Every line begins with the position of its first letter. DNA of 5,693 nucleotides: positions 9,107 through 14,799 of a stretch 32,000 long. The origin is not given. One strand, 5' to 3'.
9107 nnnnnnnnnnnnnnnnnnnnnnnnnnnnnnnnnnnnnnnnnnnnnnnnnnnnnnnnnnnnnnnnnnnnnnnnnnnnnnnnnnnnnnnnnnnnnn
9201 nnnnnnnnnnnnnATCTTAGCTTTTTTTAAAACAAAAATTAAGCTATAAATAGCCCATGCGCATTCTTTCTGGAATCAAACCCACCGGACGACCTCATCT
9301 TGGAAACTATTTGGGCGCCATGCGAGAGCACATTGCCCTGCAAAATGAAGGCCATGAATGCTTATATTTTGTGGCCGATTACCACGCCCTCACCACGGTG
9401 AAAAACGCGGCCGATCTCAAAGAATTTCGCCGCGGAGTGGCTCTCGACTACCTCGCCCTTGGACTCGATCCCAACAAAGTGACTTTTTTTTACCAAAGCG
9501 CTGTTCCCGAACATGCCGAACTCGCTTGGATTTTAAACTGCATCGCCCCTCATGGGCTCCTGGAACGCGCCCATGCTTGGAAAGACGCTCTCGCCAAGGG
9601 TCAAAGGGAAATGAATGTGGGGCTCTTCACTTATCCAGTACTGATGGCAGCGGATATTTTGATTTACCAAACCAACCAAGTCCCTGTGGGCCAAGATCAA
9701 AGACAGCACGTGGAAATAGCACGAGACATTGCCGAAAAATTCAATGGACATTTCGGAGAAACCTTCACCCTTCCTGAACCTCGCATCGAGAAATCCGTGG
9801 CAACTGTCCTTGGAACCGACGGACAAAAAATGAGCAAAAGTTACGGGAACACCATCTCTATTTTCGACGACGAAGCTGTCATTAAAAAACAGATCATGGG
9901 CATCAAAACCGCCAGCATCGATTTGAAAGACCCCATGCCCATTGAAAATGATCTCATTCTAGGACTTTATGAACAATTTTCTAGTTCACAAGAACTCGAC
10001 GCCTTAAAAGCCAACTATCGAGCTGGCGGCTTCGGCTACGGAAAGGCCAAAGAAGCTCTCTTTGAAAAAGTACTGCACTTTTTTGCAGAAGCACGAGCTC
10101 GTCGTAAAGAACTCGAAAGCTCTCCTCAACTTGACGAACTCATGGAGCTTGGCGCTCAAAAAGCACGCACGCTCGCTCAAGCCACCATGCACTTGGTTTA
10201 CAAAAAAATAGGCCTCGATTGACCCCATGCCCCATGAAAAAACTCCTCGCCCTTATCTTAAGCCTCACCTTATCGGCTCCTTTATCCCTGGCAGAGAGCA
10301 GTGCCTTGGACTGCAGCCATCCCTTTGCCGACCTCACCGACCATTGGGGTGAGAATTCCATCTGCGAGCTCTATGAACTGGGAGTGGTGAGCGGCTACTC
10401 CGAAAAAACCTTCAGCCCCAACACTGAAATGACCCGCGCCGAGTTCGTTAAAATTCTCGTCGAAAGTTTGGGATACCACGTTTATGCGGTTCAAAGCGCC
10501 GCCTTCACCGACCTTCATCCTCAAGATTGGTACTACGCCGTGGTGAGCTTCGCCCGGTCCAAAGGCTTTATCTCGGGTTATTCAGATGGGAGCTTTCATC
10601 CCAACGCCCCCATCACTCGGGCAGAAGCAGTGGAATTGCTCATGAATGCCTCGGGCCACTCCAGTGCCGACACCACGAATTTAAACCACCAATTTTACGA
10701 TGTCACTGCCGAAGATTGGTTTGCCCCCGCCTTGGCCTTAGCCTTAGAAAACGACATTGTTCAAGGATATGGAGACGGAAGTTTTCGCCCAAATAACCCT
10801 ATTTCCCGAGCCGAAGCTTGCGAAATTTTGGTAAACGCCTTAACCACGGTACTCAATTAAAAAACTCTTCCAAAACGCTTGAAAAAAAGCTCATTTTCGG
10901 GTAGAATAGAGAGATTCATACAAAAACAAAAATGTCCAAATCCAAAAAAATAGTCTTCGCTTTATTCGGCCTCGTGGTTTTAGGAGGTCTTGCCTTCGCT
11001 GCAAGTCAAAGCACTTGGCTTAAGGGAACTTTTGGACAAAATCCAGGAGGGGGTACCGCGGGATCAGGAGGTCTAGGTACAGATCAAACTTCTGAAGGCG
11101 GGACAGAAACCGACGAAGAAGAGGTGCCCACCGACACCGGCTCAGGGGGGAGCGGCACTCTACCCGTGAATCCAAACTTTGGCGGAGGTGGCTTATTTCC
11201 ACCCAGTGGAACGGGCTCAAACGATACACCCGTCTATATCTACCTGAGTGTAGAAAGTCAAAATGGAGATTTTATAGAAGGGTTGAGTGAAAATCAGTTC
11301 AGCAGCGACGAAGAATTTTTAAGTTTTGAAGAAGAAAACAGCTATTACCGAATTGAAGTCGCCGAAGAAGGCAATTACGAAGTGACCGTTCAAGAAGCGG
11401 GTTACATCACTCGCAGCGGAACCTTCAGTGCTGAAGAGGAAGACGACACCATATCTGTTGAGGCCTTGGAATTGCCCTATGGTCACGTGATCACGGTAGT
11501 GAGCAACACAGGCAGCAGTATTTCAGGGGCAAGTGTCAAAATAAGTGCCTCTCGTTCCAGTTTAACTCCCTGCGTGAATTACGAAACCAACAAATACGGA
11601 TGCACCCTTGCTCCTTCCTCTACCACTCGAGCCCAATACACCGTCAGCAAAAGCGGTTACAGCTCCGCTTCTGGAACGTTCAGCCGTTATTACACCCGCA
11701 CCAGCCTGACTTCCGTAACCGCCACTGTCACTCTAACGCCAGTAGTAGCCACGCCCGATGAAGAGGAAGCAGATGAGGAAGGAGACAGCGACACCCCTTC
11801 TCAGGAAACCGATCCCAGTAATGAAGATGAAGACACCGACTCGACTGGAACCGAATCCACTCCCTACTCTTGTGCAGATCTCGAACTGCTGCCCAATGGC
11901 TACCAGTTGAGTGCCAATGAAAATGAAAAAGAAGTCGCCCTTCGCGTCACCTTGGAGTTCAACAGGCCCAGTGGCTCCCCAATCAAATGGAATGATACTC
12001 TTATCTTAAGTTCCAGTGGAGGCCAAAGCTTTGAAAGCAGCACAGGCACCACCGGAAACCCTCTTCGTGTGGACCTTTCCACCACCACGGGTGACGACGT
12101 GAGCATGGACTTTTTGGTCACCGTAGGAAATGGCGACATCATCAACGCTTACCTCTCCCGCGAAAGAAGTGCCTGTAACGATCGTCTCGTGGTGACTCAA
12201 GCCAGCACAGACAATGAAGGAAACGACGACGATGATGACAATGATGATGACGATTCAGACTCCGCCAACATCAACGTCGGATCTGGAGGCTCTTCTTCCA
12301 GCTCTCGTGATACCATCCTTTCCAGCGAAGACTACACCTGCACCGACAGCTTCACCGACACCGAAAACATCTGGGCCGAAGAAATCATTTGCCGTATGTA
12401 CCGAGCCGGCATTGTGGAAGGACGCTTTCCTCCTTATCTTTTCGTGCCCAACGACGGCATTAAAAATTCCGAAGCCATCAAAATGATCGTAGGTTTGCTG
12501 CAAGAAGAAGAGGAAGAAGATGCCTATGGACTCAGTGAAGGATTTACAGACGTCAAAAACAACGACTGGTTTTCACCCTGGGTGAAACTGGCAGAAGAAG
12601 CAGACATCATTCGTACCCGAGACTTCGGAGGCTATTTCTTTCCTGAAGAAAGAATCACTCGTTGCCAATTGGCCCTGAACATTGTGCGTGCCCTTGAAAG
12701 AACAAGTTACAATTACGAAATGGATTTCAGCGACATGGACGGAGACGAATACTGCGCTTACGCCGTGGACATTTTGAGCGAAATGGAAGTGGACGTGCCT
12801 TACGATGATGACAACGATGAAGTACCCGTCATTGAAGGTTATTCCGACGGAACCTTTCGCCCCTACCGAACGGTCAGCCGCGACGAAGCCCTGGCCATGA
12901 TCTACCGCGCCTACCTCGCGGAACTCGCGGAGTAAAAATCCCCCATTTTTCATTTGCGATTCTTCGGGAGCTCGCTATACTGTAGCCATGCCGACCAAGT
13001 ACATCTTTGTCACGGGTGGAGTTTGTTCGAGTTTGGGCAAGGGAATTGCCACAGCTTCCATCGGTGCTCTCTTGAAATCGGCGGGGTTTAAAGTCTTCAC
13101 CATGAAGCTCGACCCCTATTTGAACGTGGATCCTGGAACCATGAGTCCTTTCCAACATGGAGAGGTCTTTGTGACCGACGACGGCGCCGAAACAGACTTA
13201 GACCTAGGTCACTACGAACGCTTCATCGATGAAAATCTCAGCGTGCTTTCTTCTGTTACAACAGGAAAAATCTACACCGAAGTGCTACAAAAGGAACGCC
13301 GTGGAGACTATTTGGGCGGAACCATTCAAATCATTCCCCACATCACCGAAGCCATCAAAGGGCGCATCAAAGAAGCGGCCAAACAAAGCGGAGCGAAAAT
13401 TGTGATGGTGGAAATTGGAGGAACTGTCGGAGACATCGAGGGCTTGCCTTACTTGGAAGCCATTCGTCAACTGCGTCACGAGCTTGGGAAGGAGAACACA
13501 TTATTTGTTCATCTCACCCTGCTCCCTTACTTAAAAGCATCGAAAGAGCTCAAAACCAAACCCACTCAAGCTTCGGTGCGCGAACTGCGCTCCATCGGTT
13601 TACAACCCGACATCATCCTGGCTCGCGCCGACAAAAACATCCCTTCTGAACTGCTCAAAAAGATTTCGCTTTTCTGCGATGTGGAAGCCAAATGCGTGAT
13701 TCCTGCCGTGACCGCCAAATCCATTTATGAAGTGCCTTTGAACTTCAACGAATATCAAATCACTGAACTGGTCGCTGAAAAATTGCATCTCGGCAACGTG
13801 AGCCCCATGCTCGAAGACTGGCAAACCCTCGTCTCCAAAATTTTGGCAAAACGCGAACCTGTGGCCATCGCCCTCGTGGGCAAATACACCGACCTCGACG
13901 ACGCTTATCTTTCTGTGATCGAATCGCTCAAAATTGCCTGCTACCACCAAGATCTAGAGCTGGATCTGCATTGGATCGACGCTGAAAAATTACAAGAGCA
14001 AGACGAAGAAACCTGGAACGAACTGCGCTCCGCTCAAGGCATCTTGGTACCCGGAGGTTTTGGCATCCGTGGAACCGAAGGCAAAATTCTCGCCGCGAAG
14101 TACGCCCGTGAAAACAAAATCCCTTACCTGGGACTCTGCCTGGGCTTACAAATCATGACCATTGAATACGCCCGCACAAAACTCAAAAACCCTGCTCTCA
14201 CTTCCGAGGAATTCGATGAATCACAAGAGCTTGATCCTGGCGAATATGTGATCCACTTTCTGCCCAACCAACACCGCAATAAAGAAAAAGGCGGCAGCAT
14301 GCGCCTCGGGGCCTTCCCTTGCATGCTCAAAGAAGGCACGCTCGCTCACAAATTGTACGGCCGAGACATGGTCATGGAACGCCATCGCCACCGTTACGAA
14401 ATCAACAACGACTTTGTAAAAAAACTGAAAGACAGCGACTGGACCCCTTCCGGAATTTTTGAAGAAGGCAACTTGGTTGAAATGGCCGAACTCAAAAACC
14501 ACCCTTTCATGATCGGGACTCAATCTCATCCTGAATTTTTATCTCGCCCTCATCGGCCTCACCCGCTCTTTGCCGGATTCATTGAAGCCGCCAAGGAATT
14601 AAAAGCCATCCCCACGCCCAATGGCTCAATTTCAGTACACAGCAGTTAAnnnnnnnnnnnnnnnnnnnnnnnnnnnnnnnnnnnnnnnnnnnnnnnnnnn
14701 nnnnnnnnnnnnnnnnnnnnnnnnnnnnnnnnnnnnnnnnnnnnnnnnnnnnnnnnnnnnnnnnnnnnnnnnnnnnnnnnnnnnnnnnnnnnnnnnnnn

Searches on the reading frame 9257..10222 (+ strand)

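Call 79: search_protein_families(library=pfam, proteins=[window:9257-10222:+], max_evalue=0.001)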
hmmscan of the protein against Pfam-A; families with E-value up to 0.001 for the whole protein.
window:9257-10222:+ (321 aa): 2 families
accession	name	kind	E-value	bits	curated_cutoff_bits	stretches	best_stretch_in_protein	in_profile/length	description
PF00579.31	tRNA-synt_1b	-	2.7e-66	224.3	21.1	1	1-276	6-291/292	tRNA synthetases class I (W and Y)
PF01921.24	tRNA-synt_1f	-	0.00012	21.5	27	0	184-246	275-337/360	tRNA synthetases class I (K)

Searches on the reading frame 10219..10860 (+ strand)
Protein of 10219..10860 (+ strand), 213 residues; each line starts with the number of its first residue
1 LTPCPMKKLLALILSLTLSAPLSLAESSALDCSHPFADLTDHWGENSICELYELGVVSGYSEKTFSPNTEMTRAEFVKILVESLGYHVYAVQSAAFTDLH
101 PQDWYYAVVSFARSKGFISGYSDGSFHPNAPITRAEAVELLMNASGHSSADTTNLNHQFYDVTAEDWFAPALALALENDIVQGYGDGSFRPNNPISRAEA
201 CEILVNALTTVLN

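Call 79: search_protein_families(library=pfam, proteins=[window:10219-10860:+], max_evalue=0.001)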
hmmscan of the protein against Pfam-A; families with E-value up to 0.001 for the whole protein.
window:10219-10860:+ (213 aa): 1 family
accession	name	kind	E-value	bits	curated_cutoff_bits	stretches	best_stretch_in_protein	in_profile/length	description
PF00395.25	SLH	-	1.6e-44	150.1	20.8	3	159-201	2-44/44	S-layer homology domain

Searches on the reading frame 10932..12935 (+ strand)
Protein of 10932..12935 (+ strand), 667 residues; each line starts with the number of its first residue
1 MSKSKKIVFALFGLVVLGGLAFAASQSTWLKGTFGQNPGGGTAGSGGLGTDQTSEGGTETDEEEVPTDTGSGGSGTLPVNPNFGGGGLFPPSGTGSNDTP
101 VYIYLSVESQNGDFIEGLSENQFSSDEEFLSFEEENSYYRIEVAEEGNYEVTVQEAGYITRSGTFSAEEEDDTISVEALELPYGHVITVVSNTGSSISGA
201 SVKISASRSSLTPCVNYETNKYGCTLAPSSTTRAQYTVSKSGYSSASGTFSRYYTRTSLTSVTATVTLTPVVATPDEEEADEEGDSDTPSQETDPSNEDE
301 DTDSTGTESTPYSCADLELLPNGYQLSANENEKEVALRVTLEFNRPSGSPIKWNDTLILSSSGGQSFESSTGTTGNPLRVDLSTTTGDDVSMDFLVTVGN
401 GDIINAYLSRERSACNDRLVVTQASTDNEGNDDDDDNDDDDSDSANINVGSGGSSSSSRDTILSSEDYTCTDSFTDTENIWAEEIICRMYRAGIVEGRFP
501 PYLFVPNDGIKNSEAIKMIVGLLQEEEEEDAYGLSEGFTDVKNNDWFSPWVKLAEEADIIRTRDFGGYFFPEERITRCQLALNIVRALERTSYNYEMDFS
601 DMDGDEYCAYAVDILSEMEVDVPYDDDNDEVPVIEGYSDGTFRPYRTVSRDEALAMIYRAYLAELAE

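Call 79: search_protein_families(library=pfam, proteins=[window:10932-12935:+], max_evalue=0.001)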
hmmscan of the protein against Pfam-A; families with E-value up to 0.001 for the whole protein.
window:10932-12935:+ (667 aa): 1 family
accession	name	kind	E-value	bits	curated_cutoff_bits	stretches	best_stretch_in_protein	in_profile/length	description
PF00395.25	SLH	-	3.1e-14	53.1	20.8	0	633-653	23-43/44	S-layer homology domain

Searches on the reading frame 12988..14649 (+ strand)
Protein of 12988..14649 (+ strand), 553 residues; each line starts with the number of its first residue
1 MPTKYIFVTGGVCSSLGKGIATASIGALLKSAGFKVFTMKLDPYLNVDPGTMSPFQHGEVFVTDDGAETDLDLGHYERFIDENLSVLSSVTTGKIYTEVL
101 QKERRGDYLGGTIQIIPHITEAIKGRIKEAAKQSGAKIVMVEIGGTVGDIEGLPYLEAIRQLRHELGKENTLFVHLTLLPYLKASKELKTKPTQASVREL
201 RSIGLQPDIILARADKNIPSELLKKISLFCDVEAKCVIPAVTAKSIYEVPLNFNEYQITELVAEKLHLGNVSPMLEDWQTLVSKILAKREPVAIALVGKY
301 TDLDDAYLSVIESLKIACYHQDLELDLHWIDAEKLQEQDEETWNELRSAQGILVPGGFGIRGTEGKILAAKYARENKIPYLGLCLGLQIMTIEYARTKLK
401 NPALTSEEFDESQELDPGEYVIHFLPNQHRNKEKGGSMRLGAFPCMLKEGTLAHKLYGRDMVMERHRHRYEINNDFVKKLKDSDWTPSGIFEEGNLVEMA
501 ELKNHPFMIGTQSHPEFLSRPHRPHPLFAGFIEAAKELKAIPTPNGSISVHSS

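Call 79: search_protein_families(library=pfam, proteins=[window:12988-14649:+], max_evalue=0.001)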
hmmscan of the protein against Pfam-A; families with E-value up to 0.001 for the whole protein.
window:12988-14649:+ (553 aa): 3 families
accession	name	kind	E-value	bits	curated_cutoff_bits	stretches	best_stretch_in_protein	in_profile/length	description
PF06418.20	CTP_synth_N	-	1.7e-123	411.6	26.1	1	4-268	1-265/265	CTP synthase N-terminus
PF00117.34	GATase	-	3.8e-34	118.5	22.8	1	304-533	3-189/190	Glutamine amidotransferase class-I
PF07722.19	Peptidase_C26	-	0.00024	21.4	20.5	0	371-516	99-219/219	Peptidase C26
